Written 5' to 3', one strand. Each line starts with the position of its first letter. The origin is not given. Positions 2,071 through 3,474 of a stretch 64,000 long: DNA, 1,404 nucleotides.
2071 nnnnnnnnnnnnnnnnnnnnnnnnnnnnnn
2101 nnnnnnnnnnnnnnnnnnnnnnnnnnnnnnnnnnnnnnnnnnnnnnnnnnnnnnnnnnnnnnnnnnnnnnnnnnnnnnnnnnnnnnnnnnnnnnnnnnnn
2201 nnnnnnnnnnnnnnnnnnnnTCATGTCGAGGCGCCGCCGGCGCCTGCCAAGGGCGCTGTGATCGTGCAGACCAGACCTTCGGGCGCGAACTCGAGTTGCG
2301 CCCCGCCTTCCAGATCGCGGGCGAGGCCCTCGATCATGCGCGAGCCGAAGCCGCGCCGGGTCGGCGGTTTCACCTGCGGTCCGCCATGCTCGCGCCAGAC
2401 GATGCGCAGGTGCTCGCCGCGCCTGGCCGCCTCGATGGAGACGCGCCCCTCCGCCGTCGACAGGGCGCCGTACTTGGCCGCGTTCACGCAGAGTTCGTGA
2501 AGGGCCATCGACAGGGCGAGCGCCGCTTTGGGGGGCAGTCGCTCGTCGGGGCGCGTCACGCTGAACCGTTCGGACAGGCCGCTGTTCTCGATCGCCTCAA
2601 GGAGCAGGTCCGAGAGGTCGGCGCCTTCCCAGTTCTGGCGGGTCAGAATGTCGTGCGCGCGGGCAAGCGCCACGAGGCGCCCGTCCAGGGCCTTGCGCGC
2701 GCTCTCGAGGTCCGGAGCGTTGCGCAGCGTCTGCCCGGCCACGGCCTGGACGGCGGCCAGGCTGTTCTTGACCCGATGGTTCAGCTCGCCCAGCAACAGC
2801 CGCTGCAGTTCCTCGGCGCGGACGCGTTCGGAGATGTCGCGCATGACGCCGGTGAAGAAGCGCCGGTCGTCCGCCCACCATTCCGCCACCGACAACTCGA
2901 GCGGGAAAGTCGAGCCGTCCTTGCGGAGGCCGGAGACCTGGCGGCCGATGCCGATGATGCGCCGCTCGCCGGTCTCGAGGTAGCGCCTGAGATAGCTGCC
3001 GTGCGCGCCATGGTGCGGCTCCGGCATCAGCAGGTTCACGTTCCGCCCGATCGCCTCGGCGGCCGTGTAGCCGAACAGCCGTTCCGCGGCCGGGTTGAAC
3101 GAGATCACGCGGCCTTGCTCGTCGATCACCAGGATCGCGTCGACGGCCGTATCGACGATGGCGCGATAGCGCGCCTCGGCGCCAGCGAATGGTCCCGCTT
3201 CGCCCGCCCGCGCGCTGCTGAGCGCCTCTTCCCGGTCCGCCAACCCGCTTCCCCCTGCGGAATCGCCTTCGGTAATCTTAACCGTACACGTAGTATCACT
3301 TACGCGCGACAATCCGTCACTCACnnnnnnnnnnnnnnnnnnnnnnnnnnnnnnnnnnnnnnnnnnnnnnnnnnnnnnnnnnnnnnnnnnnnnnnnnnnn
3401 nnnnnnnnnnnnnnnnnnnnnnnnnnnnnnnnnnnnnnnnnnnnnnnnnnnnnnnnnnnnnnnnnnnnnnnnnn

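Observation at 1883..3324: FixL-type heme-PAS sensor joined to an HWE kinase and a receiver-only partner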

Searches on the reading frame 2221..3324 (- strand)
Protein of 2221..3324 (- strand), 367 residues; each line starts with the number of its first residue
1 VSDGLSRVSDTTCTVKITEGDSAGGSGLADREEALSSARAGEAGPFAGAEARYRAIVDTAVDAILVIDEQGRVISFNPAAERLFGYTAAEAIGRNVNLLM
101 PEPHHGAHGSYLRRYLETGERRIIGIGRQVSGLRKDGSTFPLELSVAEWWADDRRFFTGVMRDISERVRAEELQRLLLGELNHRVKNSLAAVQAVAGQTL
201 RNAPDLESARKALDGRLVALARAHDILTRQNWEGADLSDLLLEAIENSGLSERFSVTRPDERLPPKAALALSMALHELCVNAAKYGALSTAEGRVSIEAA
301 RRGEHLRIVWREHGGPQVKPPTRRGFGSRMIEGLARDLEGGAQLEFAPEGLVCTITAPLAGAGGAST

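Call 3: search_protein_families(library=pfam, proteins=[window:2221-3324:-], max_evalue=0.01)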
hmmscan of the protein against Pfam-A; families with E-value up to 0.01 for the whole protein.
window:2221-3324:- (367 aa): 8 families
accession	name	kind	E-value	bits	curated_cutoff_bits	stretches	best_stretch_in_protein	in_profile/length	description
PF07536.20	HWE_HK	-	2.9e-25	89.2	22.8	1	180-256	1-79/83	HWE histidine kinase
PF00989.32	PAS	-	2.3e-20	73.1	22.6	1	52-164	2-113/113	PAS fold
PF13426.13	PAS_9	-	1e-16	61.5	27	1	62-166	2-103/103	PAS domain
PF08448.16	PAS_4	-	4.9e-13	49.7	23.1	1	58-169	2-110/110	PAS fold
PF13188.13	PAS_8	-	6.6e-12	45.3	21.8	1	51-104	1-51/65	PAS domain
PF13581.12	HATPase_c_2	-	1.5e-07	31.9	27.4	1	261-339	22-113/127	Histidine kinase-like ATPase domain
PF07568.18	HisKA_2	-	1.9e-05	25.1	22.3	1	180-241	1-65/76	Histidine kinase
PF24820.1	Diguanyl_cycl_sensor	-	0.00091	19.6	28.1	1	58-163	3-109/109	Diguanylate cyclase-like sensor domain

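Call 4: search_protein_families(library=ncbifam, proteins=[window:2221-3324:-], max_evalue=0.01)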
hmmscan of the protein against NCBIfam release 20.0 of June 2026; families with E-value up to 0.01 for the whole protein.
window:2221-3324:- (367 aa): 23 families
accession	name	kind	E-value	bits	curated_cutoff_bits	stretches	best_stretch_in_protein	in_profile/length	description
NF052306.1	BluLightHisKinLov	equivalog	6.6e-46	156.7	450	1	76-358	50-333/334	blue-light-activated histidine kinase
NF010077.0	PRK13559.1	subfamily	6e-45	153.7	361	1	73-361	68-361/364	hypothetical protein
NF041777.1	sens_FixL_Rhizob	equivalog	7.5e-44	150.2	850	1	50-186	122-258/485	sensor protein FixL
TIGR00229.1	sensory_box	domain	6.9e-37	126.4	22.9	1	50-172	4-124/126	PAS domain S-box protein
NF008467.0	PRK11359.1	equivalog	2.1e-20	72.3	857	1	60-183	21-144/800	oxygen-sensing cyclic-di-GMP phosphodiesterase DosP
NF041593.1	histid_kinase_PdhS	equivalog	5e-12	44.6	2000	1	53-172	669-786/1041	cell-division control histidine kinase PdhS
NF008468.0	PRK11360.1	equivalog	6.1e-11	41.4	646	1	54-206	271-427/616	two-component system sensor histidine kinase AtoS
NF052652.1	YtvA_fam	equivalog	1.6e-08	34.4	250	1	67-174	16-124/243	YtvA family blue-light photoreceptor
TIGR02040.1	PpsR-CrtJ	equivalog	1.9e-07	30.5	275.4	1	49-114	131-197/442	transcriptional regulator PpsR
NF047874.1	MASE3_PAS_HK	subfamily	4e-07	29.2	560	1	49-178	263-389/655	MASE3 domain-containing sensor histidine kinase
NF052573.1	HisKinEspAMyxo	equivalog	7.4e-07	27.6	1400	1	52-148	255-347/755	serine histidine kinase EspA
TIGR02966.1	phoR_proteo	equivalog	1e-06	28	334.2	1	51-196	6-136/333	phosphate regulon sensor histidine kinase PhoR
TIGR02938.1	nifL_nitrog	equivalog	1.3e-05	23.9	242.45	1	52-172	5-123/494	nitrogen fixation negative regulator NifL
NF045675.1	PhdiestaseDibA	equivalog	1.7e-05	23.4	980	1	54-166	81-191/623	phosphodiesterase DibA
NF046044.1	PnpS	equivalog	0.00017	20.8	400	1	44-195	48-191/390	two-component system histidine kinase PnpS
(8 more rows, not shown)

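Call 5: search_solved_structures(query=window:2221-3324:-, max_evalue=0.001, show_alignments=5)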
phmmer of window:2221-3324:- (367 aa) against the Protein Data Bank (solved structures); distinct sequences matched with E-value up to 0.001: 38.
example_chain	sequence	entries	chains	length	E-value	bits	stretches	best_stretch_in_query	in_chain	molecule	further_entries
6ph4_A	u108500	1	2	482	5.3e-44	153.9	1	153-360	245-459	Blue-light-activated histidine kinase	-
5epv_A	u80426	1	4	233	8.1e-40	140.2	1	161-360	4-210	Blue-light-activated histidine kinase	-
1d06_A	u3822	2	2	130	1.5e-35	126.2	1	49-164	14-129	nitrogen fixation regulatory protein fixL | FIXL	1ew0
1dp6_A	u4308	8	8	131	1.6e-33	119.5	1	50-171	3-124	FIXL PROTEIN | SENSOR PROTEIN FIXL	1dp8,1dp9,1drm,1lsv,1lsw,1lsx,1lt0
8js5_A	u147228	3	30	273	1.7e-33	119.4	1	45-172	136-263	Sensor protein FixL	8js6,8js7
1y28_A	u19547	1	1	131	1.1e-32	116.7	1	50-171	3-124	Sensor protein fixL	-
2cmn_A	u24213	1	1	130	1.2e-32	116.6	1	50-171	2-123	SENSOR PROTEIN FIXL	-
1xj4_A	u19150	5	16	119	1.5e-31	113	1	60-171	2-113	Sensor protein fixL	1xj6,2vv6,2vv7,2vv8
1xj2_A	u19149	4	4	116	4.6e-31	111.4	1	62-171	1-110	Sensor protein fixL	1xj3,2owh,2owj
9cdr_A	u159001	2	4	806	3.5e-19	72.3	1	58-183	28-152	Oxygen sensor protein DosP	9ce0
9cmf_A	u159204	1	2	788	5e-19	71.8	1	61-183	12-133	Oxygen sensor protein DosP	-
9bgv_A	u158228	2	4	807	2.4e-18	69.6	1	58-183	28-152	Oxygen sensor protein DosP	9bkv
9clo_A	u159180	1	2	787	3.4e-18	69.1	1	61-183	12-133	Oxygen sensor protein DosP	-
1v9y_A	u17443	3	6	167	3.6e-17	65.7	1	55-176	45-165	Heme pas sensor protein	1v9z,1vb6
1s66_L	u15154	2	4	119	4.5e-16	62.1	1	58-165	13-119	Hypothetical protein yddU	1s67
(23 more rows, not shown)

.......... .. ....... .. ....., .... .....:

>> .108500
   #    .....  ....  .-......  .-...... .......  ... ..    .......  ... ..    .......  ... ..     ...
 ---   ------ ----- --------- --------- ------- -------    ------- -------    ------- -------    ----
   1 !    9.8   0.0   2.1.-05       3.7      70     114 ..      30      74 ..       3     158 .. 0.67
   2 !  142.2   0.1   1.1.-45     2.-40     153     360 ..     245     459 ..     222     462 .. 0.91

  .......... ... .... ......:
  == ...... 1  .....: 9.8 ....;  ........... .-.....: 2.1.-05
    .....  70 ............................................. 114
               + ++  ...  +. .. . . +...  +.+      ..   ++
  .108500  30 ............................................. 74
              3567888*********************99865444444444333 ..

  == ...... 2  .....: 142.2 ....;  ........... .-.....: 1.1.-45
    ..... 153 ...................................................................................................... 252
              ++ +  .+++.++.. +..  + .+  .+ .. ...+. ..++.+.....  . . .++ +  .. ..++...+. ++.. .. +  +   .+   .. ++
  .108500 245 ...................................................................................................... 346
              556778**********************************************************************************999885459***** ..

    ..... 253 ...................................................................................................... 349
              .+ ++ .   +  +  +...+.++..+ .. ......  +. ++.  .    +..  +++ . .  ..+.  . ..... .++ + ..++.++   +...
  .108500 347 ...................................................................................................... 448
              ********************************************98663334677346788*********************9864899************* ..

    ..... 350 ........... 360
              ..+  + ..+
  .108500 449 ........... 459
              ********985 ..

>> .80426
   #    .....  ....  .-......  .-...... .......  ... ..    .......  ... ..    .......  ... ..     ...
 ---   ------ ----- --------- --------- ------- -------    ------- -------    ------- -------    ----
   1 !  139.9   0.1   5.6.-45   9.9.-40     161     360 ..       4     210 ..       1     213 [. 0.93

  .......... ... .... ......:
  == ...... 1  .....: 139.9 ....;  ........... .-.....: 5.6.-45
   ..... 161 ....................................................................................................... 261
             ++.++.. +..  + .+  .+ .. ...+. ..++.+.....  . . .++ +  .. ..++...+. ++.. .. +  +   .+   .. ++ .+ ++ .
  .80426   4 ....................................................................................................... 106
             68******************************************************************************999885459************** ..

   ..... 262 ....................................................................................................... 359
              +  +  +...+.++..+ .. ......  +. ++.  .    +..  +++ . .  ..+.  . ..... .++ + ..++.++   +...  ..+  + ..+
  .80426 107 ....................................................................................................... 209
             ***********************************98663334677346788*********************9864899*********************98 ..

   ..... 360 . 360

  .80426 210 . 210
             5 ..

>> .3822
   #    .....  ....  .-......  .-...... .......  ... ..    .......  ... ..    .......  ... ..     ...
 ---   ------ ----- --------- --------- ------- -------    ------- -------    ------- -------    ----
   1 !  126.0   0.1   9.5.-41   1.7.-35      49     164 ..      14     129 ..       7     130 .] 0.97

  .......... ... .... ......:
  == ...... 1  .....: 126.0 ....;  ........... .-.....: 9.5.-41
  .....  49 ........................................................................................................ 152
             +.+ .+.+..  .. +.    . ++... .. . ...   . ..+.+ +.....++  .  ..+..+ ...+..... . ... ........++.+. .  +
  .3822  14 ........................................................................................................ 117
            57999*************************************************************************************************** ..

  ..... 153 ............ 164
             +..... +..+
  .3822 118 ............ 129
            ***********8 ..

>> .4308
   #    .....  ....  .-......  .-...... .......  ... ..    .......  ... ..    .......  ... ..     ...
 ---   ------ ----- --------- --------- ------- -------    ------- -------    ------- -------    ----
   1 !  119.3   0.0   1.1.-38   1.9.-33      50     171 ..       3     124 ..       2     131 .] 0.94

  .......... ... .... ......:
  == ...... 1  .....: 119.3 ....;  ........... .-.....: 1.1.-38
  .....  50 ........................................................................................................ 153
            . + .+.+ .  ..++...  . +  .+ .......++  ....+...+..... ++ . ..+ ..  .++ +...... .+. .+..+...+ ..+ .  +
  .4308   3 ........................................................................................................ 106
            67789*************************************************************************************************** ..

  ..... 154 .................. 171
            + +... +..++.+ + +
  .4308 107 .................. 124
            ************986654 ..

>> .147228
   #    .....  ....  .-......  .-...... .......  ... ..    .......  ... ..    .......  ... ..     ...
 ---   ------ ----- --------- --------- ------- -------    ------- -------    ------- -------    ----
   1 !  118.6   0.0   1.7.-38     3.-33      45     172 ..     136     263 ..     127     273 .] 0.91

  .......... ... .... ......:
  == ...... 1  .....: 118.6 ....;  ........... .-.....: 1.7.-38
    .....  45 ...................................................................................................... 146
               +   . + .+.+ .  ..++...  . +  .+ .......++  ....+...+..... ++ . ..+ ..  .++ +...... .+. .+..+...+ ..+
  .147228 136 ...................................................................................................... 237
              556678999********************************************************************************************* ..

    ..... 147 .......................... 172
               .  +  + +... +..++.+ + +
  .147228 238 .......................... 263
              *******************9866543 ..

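Call 8: find_homologous_proteins(query=window:2221-3324:-, max_evalue=1e-20)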
Query window:2221-3324:- (367 aa): 5758 proteins with E <= 1e-20 among 8000 candidates; the best 120 are listed.
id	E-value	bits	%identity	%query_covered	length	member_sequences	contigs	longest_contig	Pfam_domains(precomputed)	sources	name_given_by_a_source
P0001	1.3e-216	737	100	93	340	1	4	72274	PF13426.14,PF13188.14,PF13581.13,PF08448.17,PF00989.32,PF07536.21,PF07568.19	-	-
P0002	8.7e-162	556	79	89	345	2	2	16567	PF13426.14,PF13188.14,PF13581.13,PF08448.17,PF00989.32,PF07536.21,PF07568.19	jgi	jgi:PAS domain S-box-containing protein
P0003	9.9e-161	553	79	90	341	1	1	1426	PF13426.14,PF13188.14,PF13581.13,PF08448.17,PF00989.32,PF07536.21,PF07568.19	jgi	jgi:PAS domain S-box-containing protein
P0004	6.8e-159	547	79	87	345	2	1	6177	PF13426.14,PF13188.14,PF13581.13,PF08448.17,PF00989.32,PF07536.21,PF07568.19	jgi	jgi:PAS domain S-box-containing protein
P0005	2.6e-153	528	76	88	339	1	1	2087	PF13426.14,PF13188.14,PF13581.13,PF08448.17,PF00989.32,PF07536.21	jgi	jgi:PAS domain S-box-containing protein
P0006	7.3e-153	527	75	92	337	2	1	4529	PF13426.14,PF13188.14,PF13581.13,PF08448.17,PF00989.32,PF07536.21,PF07568.19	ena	-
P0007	1.1e-144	500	53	85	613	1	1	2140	PF08447.19,PF13426.14,PF13188.14,PF24820.2,PF08448.17,PF00989.32,PF07536.21,PF07568.19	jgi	jgi:PAS domain S-box-containing protein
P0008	3.9e-142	492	74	85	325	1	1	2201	PF13426.14,PF13188.14,PF24820.2,PF08448.17,PF00989.32,PF07536.21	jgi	jgi:PAS domain S-box-containing protein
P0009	3.6e-134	465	68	92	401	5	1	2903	PF13426.14,PF13188.14,PF24820.2,PF13581.13,PF08448.17,PF00989.32,PF07536.21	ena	-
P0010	1.1e-133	464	69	85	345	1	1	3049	PF13426.14,PF13188.14,PF08448.17,PF00989.32,PF07536.21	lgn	-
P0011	1.7e-133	463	71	86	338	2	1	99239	PF13426.14,PF13188.14,PF13581.13,PF08448.17,PF00989.32,PF07536.21,PF07568.19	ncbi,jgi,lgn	ncbi:MAG TPA: PAS domain S-box protein [Caulobacteraceae bacterium]|jgi:PAS domain S-box-containing 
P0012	6.1e-133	461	69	85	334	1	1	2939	PF13426.14,PF13188.14,PF08448.17,PF00989.32,PF07536.21,PF07568.19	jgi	jgi:PAS domain S-box-containing protein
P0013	1.3e-131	457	68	86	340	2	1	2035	PF13426.14,PF13188.14,PF13581.13,PF08448.17,PF00989.32,PF07536.21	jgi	jgi:PAS domain S-box-containing protein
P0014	1.5e-131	457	65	89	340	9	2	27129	PF13426.14,PF13188.14,PF13581.13,PF08448.17,PF00989.32,PF07536.21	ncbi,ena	-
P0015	1.5e-131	457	68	84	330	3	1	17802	PF13426.14,PF13188.14,PF13581.13,PF08448.17,PF00989.32,PF07536.21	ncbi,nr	ncbi:MAG TPA: PAS domain S-box protein [Caulobacteraceae bacterium]|nr:PAS domain S-box protein [Cau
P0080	2.2e-120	420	59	92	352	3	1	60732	PF13426.14,PF13188.14,PF24820.2,PF08448.17,PF00989.32,PF07536.21,PF07568.19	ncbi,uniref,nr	ncbi:sensor histidine kinase [Caulobacter segnis]|uniref:Sensor protein FixL n=1 Tax=Caulobacter seg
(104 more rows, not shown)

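Call 21: find_related_loci(query=A1, collection=genome_contigs, flank=4000)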
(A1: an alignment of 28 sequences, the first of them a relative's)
Query A1 (340 aa) in genome_contigs; peptide patterns used: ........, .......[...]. (x = any residue, [..] = any of these).
600 stretches matched a pattern (row limit reached: there are more); 580 encode a relative of the query (tblastn E <= 1e-3); the best 80 are kept; 80 distinct loci.
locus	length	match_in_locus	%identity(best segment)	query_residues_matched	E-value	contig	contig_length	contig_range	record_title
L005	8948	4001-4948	66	20-330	4e-131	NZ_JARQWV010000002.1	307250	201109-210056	Caulobacter endophyticus strain BI NODE_2_length_307250_cov_110.535382, whole genome shotgun sequence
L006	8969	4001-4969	65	20-336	1e-127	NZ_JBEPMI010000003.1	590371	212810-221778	Caulobacter sp. 1776 Ga0438590_03, whole genome shotgun sequence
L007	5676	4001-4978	62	16-336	6e-126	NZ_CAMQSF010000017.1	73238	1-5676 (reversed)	MAG: uncultured Caulobacter sp. isolate ERR3047202_bin.1_metaWRAP_v1.3_MAG ERZ13632631.106, whole genome shotgun sequenc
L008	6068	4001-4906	51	26-328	5e-89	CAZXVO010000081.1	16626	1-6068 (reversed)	MAG TPA_asm: uncultured Phenylobacterium sp. isolate SRP285395_co2_86 genome assembly, contig: NODE_5438_length_16626_co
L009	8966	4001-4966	44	22-338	7e-77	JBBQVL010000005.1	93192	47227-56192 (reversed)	MAG: Hyphomicrobiales bacterium isolate Co_metawrap_1994 Cmw_1994_k141_25653067_length_93192_cov_9.9996, whole genome sh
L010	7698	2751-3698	44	22-334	4e-75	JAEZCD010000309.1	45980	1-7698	MAG: Proteobacteria bacterium isolate OH_CBrB_228 k127_3309456, whole genome shotgun sequence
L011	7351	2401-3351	45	22-333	2e-74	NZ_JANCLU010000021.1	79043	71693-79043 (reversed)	Alsobacter ponti strain SYSU M60028 NODE_21_length_79043_cov_151.551187, whole genome shotgun sequence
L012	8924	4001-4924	47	25-333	3e-73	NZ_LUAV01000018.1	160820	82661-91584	Ensifer aridi strain LMR001 LMR001-V1_scaffold018, whole genome shotgun sequence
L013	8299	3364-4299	46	25-332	5e-71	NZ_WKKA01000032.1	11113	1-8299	Paracoccus sp. S-4012 Scaffold32_1, whole genome shotgun sequence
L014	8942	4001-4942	41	22-328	6e-70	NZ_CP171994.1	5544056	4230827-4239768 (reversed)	Caulobacter sp. UC70_42 chromosome, complete genome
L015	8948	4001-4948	41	22-332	3e-69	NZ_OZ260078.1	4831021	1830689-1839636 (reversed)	MAG: Phenylobacterium sp. isolate NI281-mx-bin17 chromosome 1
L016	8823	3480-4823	44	22-334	3e-68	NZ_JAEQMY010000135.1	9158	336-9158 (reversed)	Microvirga aerilata strain 5420S-16 NODE_135_length_9158_cov_26.194582, whole genome shotgun sequence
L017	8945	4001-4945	44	26-332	1e-66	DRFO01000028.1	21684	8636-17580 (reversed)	MAG TPA_asm: Halopseudomonas xinjiangensis isolate HyVt-324 HyVt-324_k145_34827, whole genome shotgun sequence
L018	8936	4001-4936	43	22-332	7e-67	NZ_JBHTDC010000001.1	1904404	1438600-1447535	Enterovirga sp. GCM10030262 strain CPCC 101701 spades_K_25_97_1, whole genome shotgun sequence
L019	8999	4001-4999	43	13-332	3e-66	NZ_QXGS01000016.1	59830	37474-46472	Pseudoroseomonas vastitatis strain CPCC 101021 Scaffold16, whole genome shotgun sequence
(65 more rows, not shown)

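Call 46: predict_structure(alignment_id=A1)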
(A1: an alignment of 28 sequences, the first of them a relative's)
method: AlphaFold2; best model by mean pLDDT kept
length: 340 residues; sequences in the alignment: 28
mean_pLDDT: 82.2   pTM: 0.62
mean pLDDT of the five models: 82.2, 81.7, 80.9, 80.3, 78.0
residues with pLDDT >= 90: 168; 70-90: 104; 50-70: 37; < 50: 31
segments of 3 or more residues with pLDDT < 50: 1-21, 335-340
pLDDT, mean of each block of 10 residues (from residue 1): 42 41 52 80 92 95 94 70 59 55 91 90 89 90 87 82 87 90 92 90 83 95 96 90 93 94 97 94 95 75 81 89 93 52
secondary structure, 60 per line:
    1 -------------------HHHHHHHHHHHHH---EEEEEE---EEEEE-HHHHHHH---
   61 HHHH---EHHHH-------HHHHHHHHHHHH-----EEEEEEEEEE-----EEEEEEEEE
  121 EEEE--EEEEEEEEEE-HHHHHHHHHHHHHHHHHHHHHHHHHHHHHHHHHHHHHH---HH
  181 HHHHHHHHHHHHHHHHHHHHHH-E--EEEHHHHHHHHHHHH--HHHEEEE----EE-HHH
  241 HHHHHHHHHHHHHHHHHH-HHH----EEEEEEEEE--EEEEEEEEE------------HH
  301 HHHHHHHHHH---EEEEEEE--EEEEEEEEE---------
elements in order: H20-32 E36-41 E45-49 H51-57 H61-64 H69-72 H80-91 E97-106 E112-124 E127-136 H138-175 H179-202 E207-209 H210-221 E227-230 H238-258 E267-275 E278-286 H299-310 E314-320 E323-331

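Call 49: fold_search(model_id=the predicted structure, library=pdb)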
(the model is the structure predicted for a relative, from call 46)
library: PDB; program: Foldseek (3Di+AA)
matches with E <= 10: 1556; with E <= 0.001: 711
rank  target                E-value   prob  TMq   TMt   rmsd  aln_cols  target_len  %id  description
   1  6ph4_B                7.1e-23  1.00  0.51  0.40  26.2       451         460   25  Full length LOV-PAS-HK construct from the LOV-HK sensory protein from Brucella abortus (light-adapted, construct 15-48 (released 2020-12-30)
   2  5epv_A                4.4e-18  1.00  0.52  0.80   2.9       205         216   40  Histidine kinase domain from the LOV-HK blue-light receptor from Brucella abortus (released 2016-02-24)
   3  4gcz_A                9.8e-18  1.00  0.33  0.31  18.7       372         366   19  Structure of a blue-light photoreceptor (released 2013-06-19)
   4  4gcz_B                1.3e-17  1.00  0.34  0.31  15.6       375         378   19  Structure of a blue-light photoreceptor (released 2013-06-19)
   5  8a7h_A                4.5e-17  1.00  0.38  0.36  18.0       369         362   19  Crystal structure of a chimeric LOV-Histidine kinase SB2F1-I66R mutant (light state; asymmetrical variant, trigonal fo (released 2024-01-10)
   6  8a52_A                9.4e-17  1.00  0.32  0.30  19.3       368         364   20  Crystal structure of a chimeric LOV-Histidine kinase SB2F1 (asymmetrical variant, trigonal form with long c-axis) (released 2023-12-27)
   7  8a6x_B                2.9e-16  1.00  0.38  0.35  18.7       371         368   19  Crystal structure of a chimeric LOV-Histidine kinase SB2F1 (asymmetrical variant, trigonal form with long c axis) (released 2024-01-10)
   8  4r3a_A                3.5e-16  1.00  0.41  0.44  22.0       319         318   22  Erythrobacter litoralis EL346 blue-light activated histidine kinase (released 2014-12-03)
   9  8a7f_A                5.5e-16  1.00  0.38  0.36  18.7       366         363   20  Crystal structure of a chimeric LOV-Histidine kinase SB2F1-I66R mutant (asymmetrical variant, trigonal form with long  (released 2024-01-10)
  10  5epv_B                9.1e-16  1.00  0.50  0.83   2.3       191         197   39  Histidine kinase domain from the LOV-HK blue-light receptor from Brucella abortus (released 2016-02-24)
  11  8a7f_B                1.0e-15  1.00  0.32  0.30  20.8       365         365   20  Crystal structure of a chimeric LOV-Histidine kinase SB2F1-I66R mutant (asymmetrical variant, trigonal form with long  (released 2024-01-10)
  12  8a3u                  1.1e-15  1.00  0.38  0.36  18.9       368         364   19  Crystal structure of a chimeric LOV-Histidine kinase SB2F1 (symmetrical variant, trigonal form with short c-axis) (released 2023-12-20)
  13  9a5d_A                8.8e-15  1.00  0.36  0.22  15.7       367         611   13  Integrative model of WALK-YYCH by crosslinking MS and deep learning (released 2024-09-18)
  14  4r3a_B                9.3e-15  1.00  0.36  0.42  21.1       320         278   21  Erythrobacter litoralis EL346 blue-light activated histidine kinase (released 2014-12-03)
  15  8isj_A                3.6e-14  1.00  0.28  0.12  15.8       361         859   14  Pr conformer of Arabidopsis thaliana phytochrome A - AtphyA-Pr (released 2023-08-09)
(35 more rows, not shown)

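Call 58: search_protein_families(library=pfam, proteins=[L019:2915-5056:+, L019:5090-5506:+, L019:5440-6843:-, L019:1066-1998:+, L019:23-1069:+, L019:6954-7304:+, L019:7388-7855:+, L019:7826-8398:-], max_evalue=0.0001)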
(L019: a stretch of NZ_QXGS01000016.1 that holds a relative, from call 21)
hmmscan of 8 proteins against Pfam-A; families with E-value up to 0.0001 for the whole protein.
L019:2915-5056:+ (713 aa): 7 families
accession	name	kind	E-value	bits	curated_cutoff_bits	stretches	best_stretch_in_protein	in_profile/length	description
PF07536.20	HWE_HK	-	2e-22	80.2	22.8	1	504-586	1-82/83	HWE histidine kinase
PF02743.24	dCache_1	-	1.7e-17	64.3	45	1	48-271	5-239/240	Cache domain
PF00989.32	PAS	-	3.8e-16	59.5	22.6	1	375-488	2-113/113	PAS fold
PF13426.13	PAS_9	-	1.4e-11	45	27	1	385-489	2-102/103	PAS domain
PF08448.16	PAS_4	-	2.7e-10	40.9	23.1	1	381-491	2-108/110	PAS fold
PF13188.13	PAS_8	-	3.2e-05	24.1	21.8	1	374-419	1-43/65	PAS domain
PF07568.18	HisKA_2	-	4.6e-05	23.9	22.3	0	504-552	1-53/76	Histidine kinase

L019:5090-5506:+ (138 aa): 0 families

L019:5440-6843:- (467 aa): 0 families

L019:1066-1998:+ (310 aa): 1 family
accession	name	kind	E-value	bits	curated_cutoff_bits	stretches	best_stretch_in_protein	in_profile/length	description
PF00294.29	PfkB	-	7.9e-56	190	25.8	1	7-298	6-301/302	pfkB family carbohydrate kinase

L019:23-1069:+ (348 aa): 1 family
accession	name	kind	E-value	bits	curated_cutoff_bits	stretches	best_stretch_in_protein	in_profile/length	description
PF01081.25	Aldolase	-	1.4e-41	142.5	27.8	1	147-338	4-196/196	KDPG and KHG aldolase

L019:6954-7304:+ (116 aa): 0 families

L019:7388-7855:+ (155 aa): 0 families

L019:7826-8398:- (190 aa): 0 families
